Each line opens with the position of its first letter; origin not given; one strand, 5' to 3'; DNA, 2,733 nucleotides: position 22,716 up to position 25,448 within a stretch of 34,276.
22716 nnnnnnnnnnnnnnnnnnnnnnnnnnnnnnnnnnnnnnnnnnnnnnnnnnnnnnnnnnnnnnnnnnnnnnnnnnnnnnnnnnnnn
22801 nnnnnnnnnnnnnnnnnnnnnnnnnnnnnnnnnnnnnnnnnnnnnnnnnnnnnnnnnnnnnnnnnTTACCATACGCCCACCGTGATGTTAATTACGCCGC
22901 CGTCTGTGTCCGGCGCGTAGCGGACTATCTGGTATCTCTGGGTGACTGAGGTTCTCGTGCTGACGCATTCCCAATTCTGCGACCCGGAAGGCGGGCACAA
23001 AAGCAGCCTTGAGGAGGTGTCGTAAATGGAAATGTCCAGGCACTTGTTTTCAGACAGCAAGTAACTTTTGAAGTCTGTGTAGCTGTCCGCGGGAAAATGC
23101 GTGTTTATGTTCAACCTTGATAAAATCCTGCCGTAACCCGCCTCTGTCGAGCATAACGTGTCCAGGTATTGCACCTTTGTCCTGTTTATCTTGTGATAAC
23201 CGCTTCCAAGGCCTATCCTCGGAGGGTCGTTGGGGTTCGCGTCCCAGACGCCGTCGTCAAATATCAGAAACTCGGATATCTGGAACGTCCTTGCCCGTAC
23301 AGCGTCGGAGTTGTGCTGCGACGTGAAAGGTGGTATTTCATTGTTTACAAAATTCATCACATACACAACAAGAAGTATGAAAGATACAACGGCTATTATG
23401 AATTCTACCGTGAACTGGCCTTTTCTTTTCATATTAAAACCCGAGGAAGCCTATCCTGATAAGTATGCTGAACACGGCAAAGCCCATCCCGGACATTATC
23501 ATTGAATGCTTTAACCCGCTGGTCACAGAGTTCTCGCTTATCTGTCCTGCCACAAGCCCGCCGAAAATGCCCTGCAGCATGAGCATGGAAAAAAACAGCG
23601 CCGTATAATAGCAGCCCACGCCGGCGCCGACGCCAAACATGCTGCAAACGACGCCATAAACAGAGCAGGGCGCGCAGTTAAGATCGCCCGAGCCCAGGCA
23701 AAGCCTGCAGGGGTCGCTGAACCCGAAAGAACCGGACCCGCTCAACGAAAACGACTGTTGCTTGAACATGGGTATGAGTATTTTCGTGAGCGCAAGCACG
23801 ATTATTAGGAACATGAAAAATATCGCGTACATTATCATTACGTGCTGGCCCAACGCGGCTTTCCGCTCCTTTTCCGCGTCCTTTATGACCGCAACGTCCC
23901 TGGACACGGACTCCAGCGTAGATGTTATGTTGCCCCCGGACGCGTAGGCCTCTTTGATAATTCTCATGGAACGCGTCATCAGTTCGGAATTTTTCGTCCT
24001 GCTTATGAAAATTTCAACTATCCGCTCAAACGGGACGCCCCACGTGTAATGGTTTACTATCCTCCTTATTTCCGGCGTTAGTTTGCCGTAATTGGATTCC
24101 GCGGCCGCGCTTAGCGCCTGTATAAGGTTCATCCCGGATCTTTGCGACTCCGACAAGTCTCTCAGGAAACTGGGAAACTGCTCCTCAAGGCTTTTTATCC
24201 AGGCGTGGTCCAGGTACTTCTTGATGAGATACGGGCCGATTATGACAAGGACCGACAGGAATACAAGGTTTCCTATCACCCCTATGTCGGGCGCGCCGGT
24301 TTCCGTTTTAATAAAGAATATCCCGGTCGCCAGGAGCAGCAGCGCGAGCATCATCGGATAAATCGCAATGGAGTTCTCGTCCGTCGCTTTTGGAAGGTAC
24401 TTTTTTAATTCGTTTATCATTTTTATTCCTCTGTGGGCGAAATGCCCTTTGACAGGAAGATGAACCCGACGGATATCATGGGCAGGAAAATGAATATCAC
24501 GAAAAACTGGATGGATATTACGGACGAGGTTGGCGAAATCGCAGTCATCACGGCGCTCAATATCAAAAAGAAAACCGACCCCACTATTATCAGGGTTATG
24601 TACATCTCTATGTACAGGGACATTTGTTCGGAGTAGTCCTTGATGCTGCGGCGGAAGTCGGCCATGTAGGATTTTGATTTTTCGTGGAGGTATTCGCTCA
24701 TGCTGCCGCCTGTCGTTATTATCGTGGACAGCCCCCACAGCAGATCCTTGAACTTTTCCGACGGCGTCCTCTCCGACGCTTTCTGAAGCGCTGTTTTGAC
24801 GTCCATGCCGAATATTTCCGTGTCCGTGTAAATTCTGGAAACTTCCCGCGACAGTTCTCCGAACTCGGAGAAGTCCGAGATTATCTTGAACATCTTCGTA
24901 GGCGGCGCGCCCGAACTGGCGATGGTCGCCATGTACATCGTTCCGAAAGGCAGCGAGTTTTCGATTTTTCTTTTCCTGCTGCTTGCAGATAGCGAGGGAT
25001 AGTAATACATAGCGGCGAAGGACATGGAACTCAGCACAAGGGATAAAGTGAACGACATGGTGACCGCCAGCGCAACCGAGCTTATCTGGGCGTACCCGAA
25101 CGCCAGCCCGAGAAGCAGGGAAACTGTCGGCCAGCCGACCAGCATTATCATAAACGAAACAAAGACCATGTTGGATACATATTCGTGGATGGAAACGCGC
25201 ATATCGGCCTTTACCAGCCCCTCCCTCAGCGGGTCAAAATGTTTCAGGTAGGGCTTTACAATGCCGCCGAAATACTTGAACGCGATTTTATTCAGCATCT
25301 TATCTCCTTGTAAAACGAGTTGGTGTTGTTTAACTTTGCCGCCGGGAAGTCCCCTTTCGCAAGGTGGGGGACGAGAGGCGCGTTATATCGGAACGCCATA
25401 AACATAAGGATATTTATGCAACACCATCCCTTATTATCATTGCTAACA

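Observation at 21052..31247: Atypical archaeal type IV pilus-like locus (about 10 kb, 13 co-oriented genes)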

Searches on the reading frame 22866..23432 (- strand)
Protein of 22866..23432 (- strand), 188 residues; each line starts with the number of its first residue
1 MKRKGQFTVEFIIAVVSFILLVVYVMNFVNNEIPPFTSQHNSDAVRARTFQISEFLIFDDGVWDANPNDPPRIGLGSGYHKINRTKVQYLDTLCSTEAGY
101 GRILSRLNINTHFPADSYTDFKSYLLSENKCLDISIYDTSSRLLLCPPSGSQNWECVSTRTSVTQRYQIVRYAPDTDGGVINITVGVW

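Call 4: search_protein_families(library=pfam, max_evalue=0.1, proteins=[window:22866-23432:-])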
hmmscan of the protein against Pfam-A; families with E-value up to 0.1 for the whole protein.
window:22866-23432:- (188 aa): 1 family
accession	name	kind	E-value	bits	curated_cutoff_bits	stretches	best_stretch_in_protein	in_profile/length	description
PF23958.1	DUF7287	-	0.00034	21.6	27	1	3-46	2-45/157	Family of unknown function (DUF7287)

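Call 6: search_protein_families(library=ncbifam, max_evalue=0.1, proteins=[window:22866-23432:-])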
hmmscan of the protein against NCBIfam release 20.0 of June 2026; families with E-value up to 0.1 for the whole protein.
window:22866-23432:- (188 aa): 0 families

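Call 36: search_protein_families(library=pfam, alignment_id=A1, max_evalue=0.01)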
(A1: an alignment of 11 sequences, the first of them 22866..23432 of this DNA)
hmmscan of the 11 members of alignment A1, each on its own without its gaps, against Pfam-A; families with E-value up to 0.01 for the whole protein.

A. member 1, window:22866-23432:- (188 aa): 1 family
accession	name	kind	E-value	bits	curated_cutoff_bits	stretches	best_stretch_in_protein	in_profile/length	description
PF23958.1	DUF7287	-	0.00034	21.6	27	1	3-46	2-45/157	Family of unknown function (DUF7287)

B. families by the number of members that match (of 11 scanned): 2 families
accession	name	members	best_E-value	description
PF23958.1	DUF7287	3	0.00034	Family of unknown function (DUF7287)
PF10102.14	DUF2341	1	9.4e-19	Domain of unknown function (DUF2341)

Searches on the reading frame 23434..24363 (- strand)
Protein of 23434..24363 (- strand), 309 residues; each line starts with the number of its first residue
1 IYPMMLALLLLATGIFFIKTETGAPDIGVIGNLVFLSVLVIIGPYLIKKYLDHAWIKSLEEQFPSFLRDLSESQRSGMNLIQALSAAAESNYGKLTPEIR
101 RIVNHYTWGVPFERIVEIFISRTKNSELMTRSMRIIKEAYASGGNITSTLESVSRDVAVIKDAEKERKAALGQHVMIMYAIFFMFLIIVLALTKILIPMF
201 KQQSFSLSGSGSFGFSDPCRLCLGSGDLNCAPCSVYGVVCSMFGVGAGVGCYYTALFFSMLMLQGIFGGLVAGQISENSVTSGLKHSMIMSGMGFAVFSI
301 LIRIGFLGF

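Call 3: search_protein_families(library=pfam, max_evalue=0.1, proteins=[window:23434-24363:-])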
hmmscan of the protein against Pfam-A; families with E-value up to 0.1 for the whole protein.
window:23434-24363:- (309 aa): 2 families
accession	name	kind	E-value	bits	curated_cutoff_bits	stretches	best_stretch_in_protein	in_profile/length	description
PF00482.28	T2SSF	-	1.4e-17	64.2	25.2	1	66-192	1-123/125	Type II secretion system (T2SS), protein F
PF09852.15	DUF2079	-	0.0029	17.2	28.2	0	168-216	175-215/459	Predicted membrane protein (DUF2079)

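Call 6: search_protein_families(library=ncbifam, max_evalue=0.1, proteins=[window:23434-24363:-])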
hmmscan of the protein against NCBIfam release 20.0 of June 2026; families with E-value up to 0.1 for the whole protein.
window:23434-24363:- (309 aa): 6 families
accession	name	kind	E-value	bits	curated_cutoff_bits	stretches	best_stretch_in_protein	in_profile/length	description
NF004705.1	PRK06041.1-3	equivalog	9.5e-18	64.4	400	1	8-207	196-393/465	archaellar assembly protein ArlJ/FlaJ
NF004703.2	PRK06041.1-1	equivalog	2.8e-09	35.8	570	1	27-201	248-429/525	archaellar assembly protein ArlJ/FlaJ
NF004704.2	PRK06041.1-2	equivalog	1.8e-08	33.6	550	1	39-203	306-476/555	archaellar assembly protein ArlJ/FlaJ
NF046075.1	UpsF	equivalog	3e-07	29.6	400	1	38-195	288-438/484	membrane pilin protein UpsF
NF053673.1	bindosome_BasF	exception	0.00036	19.2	1300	1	31-112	409-486/656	bindosome assembly system membrane anchoring protein BasF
NF010872.0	PRK14279.1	equivalog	0.0079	15.3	556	1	210-234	206-230/394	molecular chaperone DnaJ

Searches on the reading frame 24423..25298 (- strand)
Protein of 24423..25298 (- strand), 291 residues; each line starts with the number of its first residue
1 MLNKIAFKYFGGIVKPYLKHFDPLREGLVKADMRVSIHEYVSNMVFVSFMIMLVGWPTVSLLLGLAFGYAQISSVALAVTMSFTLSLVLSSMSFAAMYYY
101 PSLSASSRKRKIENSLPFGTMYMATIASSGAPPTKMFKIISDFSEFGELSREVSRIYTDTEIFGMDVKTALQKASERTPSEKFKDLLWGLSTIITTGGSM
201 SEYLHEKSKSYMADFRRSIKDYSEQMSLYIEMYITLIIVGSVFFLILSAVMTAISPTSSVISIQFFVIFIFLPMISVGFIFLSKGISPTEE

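Call 3: search_protein_families(library=pfam, max_evalue=0.1, proteins=[window:24423-25298:-])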
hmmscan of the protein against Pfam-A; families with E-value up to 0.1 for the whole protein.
window:24423-25298:- (291 aa): 3 families
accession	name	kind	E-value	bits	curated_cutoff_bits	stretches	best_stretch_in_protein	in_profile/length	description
PF00482.28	T2SSF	-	1.6e-17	64.1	25.2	1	122-247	4-124/125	Type II secretion system (T2SS), protein F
PF11368.13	DUF3169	-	0.00034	20.8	31.6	1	192-275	59-155/250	Protein of unknown function (DUF3169)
PF20990.2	DUF2207_C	-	0.015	15.5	33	1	170-286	61-188/247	Predicted membrane protein (DUF2207) C-terminal domain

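Call 6: search_protein_families(library=ncbifam, max_evalue=0.1, proteins=[window:24423-25298:-])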
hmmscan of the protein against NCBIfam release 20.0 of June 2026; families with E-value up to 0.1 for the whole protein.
window:24423-25298:- (291 aa): 6 families
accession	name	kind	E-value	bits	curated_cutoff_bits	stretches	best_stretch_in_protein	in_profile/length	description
NF004704.2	PRK06041.1-2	equivalog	1.2e-27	96.8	550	1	60-289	25-249/555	archaellar assembly protein ArlJ/FlaJ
NF004705.1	PRK06041.1-3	equivalog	1.5e-16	60.4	400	1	111-279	2-167/465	archaellar assembly protein ArlJ/FlaJ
NF046075.1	UpsF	equivalog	9.7e-14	51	400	1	73-269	41-242/484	membrane pilin protein UpsF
NF004703.2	PRK06041.1-1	equivalog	6.1e-13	47.9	570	1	103-281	27-205/525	archaellar assembly protein ArlJ/FlaJ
NF053673.1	bindosome_BasF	exception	1.4e-11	43.7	1300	1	74-268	152-358/656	bindosome assembly system membrane anchoring protein BasF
NF002119.0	PRK00957.1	equivalog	0.017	14.3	258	1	126-225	52-152/306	methionine synthase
